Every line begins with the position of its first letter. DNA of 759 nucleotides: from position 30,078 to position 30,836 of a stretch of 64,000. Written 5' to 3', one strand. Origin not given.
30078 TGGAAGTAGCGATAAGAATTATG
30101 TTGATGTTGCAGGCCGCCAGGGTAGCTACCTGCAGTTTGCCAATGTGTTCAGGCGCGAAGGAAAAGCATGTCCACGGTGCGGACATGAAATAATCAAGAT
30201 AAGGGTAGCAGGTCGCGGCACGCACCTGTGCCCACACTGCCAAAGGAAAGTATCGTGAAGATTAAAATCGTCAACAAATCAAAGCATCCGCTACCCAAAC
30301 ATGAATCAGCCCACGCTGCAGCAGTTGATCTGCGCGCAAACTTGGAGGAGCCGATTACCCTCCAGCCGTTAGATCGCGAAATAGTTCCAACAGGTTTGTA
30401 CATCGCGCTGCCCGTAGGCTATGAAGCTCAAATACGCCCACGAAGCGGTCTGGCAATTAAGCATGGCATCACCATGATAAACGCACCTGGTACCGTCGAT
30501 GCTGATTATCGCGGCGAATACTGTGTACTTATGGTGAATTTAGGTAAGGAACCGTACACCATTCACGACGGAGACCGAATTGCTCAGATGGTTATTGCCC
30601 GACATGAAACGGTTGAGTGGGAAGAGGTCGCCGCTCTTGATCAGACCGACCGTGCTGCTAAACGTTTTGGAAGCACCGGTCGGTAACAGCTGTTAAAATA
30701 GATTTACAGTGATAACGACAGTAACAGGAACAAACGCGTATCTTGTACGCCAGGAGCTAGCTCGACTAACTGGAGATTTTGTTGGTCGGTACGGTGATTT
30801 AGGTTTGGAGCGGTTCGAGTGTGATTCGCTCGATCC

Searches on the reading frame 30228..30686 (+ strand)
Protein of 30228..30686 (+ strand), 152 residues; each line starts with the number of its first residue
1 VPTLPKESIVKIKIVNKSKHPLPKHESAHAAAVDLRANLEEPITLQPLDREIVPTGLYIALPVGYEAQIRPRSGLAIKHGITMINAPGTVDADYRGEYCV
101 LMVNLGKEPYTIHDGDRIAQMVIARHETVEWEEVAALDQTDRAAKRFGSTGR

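Call 50: search_protein_families(library=ncbifam, proteins=[window:30228-30686:+], max_evalue=0.001)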
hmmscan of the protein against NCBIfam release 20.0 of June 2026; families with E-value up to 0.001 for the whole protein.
window:30228-30686:+ (152 aa): 5 families
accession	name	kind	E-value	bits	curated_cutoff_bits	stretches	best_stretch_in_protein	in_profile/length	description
NF001862.0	PRK00601.1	equivalog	1.2e-55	187.2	103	1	13-152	9-149/150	dUTP diphosphatase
TIGR00576.1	dut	superfamily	9.8e-47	158.3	102.55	1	16-152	7-143/143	dUTP diphosphatase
NF010561.0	PRK13956.1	equivalog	3.9e-12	46.2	223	1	18-151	14-146/147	dUTP diphosphatase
TIGR02274.1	dCTP_deam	equivalog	1.4e-08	34.7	92.8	1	26-127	55-155/180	dCTP deaminase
NF002598.0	PRK02253.1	equivalog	0.00043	19.8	130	1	59-128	86-152/167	deoxyuridine 5'-triphosphate nucleotidohydrolase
